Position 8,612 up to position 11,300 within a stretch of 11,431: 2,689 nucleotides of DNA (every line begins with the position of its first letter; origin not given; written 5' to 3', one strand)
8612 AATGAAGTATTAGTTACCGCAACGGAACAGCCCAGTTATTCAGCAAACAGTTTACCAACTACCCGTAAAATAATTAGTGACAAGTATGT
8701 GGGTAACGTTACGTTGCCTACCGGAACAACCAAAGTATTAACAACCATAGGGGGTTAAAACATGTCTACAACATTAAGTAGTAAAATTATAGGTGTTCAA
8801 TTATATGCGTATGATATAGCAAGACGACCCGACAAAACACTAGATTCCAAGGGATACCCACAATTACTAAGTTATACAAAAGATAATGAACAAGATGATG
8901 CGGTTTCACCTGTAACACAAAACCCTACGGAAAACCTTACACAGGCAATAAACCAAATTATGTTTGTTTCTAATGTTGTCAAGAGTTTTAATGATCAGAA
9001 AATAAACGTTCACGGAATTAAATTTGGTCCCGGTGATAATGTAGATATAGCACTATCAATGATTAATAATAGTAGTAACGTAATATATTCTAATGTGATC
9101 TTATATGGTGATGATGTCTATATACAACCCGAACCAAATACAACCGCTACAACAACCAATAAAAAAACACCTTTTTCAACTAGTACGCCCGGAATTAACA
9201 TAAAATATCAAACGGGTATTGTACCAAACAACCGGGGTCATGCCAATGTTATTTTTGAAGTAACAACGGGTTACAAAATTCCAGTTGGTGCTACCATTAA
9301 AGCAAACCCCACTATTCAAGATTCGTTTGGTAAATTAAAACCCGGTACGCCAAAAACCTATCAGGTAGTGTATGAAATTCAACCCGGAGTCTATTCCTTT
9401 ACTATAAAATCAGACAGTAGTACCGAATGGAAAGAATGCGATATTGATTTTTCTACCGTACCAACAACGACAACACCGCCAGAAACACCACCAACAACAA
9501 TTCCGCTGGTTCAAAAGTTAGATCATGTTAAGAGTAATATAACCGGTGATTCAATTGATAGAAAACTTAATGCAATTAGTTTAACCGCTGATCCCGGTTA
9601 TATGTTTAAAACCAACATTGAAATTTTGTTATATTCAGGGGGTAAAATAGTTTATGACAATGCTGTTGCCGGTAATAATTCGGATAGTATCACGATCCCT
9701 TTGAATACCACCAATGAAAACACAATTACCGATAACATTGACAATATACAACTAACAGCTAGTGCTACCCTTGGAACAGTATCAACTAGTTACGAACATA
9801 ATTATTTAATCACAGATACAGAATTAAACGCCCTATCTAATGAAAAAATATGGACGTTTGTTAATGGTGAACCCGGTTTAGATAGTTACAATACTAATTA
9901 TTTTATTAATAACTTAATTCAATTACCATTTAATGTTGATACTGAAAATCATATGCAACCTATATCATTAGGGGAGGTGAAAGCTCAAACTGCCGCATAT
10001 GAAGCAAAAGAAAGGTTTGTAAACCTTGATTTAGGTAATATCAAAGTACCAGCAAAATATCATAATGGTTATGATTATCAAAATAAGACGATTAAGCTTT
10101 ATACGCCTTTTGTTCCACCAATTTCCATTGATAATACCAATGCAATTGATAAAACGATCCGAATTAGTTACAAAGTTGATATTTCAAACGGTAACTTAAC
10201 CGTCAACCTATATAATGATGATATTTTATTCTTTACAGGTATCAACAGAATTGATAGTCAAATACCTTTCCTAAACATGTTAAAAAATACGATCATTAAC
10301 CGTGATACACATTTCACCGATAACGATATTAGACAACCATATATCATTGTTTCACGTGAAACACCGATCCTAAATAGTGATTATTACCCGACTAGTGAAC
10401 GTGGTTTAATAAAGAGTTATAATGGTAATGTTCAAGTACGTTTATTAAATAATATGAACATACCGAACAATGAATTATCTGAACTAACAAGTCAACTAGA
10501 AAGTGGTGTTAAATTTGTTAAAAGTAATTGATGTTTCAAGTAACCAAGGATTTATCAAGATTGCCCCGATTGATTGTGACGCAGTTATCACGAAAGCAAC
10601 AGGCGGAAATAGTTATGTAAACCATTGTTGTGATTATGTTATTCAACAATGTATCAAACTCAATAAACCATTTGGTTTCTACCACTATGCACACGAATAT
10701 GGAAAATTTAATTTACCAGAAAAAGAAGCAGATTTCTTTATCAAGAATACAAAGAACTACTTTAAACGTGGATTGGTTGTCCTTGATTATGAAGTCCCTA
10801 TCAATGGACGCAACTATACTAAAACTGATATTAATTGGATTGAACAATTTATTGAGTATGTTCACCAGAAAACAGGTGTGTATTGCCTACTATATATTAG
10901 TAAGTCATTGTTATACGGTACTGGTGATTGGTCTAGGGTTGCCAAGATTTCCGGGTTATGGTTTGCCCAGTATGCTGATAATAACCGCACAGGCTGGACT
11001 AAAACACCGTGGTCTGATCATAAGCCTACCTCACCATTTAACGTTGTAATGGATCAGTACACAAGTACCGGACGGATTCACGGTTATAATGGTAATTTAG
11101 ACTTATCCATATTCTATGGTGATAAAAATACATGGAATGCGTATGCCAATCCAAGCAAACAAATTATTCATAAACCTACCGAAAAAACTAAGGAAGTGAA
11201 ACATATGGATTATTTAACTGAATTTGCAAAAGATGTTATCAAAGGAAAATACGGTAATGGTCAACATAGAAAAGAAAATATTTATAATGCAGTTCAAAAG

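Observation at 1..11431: The window is a complete, ITR-bounded, protein-primed mini-podovirus genome with every gene on one strand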

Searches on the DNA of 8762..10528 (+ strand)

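Call 119: search_dna_similar(query=L108:1-12583:+, collection=phages, mode=near, max_rows=10)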
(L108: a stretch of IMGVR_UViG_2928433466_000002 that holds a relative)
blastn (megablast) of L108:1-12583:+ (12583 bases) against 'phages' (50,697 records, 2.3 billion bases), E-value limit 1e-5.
No match.

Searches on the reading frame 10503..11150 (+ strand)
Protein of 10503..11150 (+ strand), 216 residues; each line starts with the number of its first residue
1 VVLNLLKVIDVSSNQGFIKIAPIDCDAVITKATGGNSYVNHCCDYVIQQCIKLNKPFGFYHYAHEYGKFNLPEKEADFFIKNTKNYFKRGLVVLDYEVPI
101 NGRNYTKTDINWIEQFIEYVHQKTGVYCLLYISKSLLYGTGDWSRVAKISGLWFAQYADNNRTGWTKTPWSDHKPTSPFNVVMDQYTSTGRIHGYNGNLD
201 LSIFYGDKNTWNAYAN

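Call 97: search_dna_similar(query=window:10503-11150:+, collection=phages, mode=protein, max_rows=60, rows=spread, max_evalue=0.001)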
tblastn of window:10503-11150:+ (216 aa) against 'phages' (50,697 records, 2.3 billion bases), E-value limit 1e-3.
Records with a match: 141; places in all: 141; records where one place covers at least 80% of the query: 120.
Best place of each record, by identity: <60% 141.
By first word of the organism name: Arthrobacter 36; Bacillus 16; Streptococcus 14; Lactobacillus 13; Bifidobacterium 11; Enterococcus 7; Curtobacterium 7; Lactococcus 5; Microbacterium 4; Bacteriophage 4; and 17 more.
By host as written in the record: Arthrobacter sp. ATCC 21022 23; - 14; Bacillus subtilis 9; Arthrobacter globiformis B-2979 8; Bifidobacterium pseudocatenulatum DA667 5; Microbacterium foliorum NRRL B-24224 SEA 4; Bifidobacterium asteroides 3; Lactococcus lactis 3; and 52 more.
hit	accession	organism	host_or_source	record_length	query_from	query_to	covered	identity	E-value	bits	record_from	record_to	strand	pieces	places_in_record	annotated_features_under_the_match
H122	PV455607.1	Enterococcus phage vB_EfaP_2/Chl-5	Enterococcus faecium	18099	5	214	97%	43.2%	3e-45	166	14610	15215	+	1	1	endolysin | holin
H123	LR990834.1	Enterococcus phage Athos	-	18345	5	214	97%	41.8%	4e-42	156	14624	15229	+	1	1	Endolysin, Endo-N-acetylmuramidase | Holin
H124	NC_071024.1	Arthrobacter phage Phives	Arthrobacter globiformis B-2979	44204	6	215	97%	38.4%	4e-31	125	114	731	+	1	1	1: endolysin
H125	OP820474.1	Arthrobacter phage Tuck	Arthrobacter globiformis B-2979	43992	6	215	97%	38.4%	4e-31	125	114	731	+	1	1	1: endolysin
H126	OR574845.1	Clostridium phage phiCs5676-1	[Clostridium] scindens DSM 5676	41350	1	215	100%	36.2%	9e-31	124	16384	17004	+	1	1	endolysin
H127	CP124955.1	Enterococcus phage 1_EF62phi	Enterococcus faecalis EfsC23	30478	6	215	97%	36.7%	3e-33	131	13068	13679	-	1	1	record has no annotation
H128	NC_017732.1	Enterococcus phage EF62phi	Enterococcus faecalis 62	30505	6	215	97%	36.7%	3e-33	131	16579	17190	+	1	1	endolysin | holin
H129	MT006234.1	Bifidobacterium phage BlindUri1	Bifidobacterium asteroides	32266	2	215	99%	35.2%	6e-29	119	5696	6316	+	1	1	hypothetical protein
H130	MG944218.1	Microbacterium phage Pikmin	Microbacterium foliorum NRRL B-24224 SEA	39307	6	216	98%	35.5%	5e-23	101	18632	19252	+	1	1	23: lysin A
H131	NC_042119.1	Microbacterium phage Pikmin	Microbacterium foliorum NRRL B-24224 SEA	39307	6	216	98%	35.5%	5e-23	101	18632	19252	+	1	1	23: endolysin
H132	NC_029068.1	Lactobacillus phage LfeSau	Lactobacillus fermentum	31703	6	215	97%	35.2%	6e-22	99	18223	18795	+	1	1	endolysin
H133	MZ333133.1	Curtobacterium phage Penoan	Curtobacterium sp.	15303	4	215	98%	34.5%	3e-25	108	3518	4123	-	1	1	putative endolysin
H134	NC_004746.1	Lactococcus phage 4268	-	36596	5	215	98%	34.3%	8e-29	118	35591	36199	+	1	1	orf49: endolysin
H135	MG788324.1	Lactobacillus phage PM411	Lactobacillus plantarum PM411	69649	6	215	97%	33.0%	4e-27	113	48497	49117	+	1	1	hypothetical protein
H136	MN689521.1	Lactococcus phage CHPC836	Lactococcus lactis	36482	5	215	98%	32.9%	6e-27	113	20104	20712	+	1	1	glycosyl hydrolase, family 25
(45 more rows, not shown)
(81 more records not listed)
